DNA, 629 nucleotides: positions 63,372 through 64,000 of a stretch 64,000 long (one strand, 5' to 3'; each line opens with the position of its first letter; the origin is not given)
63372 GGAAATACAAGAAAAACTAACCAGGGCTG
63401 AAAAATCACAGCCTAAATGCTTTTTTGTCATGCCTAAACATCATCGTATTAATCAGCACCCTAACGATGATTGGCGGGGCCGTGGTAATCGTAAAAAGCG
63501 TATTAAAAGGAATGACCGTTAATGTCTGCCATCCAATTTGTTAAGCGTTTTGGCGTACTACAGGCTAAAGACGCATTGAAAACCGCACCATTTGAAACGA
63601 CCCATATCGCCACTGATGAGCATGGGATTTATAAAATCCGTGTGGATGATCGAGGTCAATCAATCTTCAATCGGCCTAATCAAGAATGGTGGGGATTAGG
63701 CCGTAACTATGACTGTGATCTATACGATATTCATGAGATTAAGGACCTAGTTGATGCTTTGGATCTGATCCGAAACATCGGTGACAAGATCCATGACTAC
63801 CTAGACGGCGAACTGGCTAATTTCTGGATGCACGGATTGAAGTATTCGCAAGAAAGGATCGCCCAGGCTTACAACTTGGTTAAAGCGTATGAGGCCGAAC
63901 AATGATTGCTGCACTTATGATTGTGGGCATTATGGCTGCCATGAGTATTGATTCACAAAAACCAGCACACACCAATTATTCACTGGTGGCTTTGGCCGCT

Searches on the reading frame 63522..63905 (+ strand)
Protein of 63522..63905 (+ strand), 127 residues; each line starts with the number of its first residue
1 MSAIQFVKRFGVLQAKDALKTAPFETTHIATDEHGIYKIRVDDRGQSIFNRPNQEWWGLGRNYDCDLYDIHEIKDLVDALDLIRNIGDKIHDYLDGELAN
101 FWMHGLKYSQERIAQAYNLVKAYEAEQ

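Call 20: search_protein_families(library=pfam, proteins=[window:63522-63905:+], max_evalue=0.01)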
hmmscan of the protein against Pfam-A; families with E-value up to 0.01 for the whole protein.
window:63522-63905:+ (127 aa): 0 families

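Call 82: find_encoding_contigs(protein=window:63522-63905:+, flank=10000, max_places=5)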
Protein window:63522-63905:+ (127 aa): 23 contigs read that carry it; 5 places shown.
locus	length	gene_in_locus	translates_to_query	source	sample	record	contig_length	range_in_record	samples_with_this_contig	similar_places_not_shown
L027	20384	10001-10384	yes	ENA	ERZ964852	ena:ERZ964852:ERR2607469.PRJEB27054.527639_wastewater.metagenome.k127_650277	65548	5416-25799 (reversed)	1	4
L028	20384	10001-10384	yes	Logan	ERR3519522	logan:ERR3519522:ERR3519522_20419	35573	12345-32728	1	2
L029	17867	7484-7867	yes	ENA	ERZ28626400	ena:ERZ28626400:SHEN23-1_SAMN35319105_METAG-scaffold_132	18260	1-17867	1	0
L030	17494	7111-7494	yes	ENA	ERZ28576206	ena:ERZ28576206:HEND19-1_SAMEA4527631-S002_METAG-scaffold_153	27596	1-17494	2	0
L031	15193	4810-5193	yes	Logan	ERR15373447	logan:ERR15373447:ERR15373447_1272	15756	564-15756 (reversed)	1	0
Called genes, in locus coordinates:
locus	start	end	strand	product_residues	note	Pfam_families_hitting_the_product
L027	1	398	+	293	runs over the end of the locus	PF13730:HTH_36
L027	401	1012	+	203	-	-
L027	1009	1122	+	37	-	-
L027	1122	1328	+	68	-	PF01258:zf-dskA_traR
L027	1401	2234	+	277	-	-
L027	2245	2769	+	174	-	-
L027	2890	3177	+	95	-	-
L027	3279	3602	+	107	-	PF06147:DUF968, PF07102:YbcO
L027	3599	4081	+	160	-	-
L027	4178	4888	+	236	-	PF13560:HTH_31 (weak), PF01381:HTH_3 (weak)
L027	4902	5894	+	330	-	PF13384:HTH_23 (faint), PF08279:HTH_11 (faint), PF13551:HTH_29 (faint)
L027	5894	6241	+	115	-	-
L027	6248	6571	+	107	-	-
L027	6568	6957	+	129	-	-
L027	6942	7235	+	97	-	-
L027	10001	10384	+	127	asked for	-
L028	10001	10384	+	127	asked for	-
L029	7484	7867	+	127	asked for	-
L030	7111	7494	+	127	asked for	-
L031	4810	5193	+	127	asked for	-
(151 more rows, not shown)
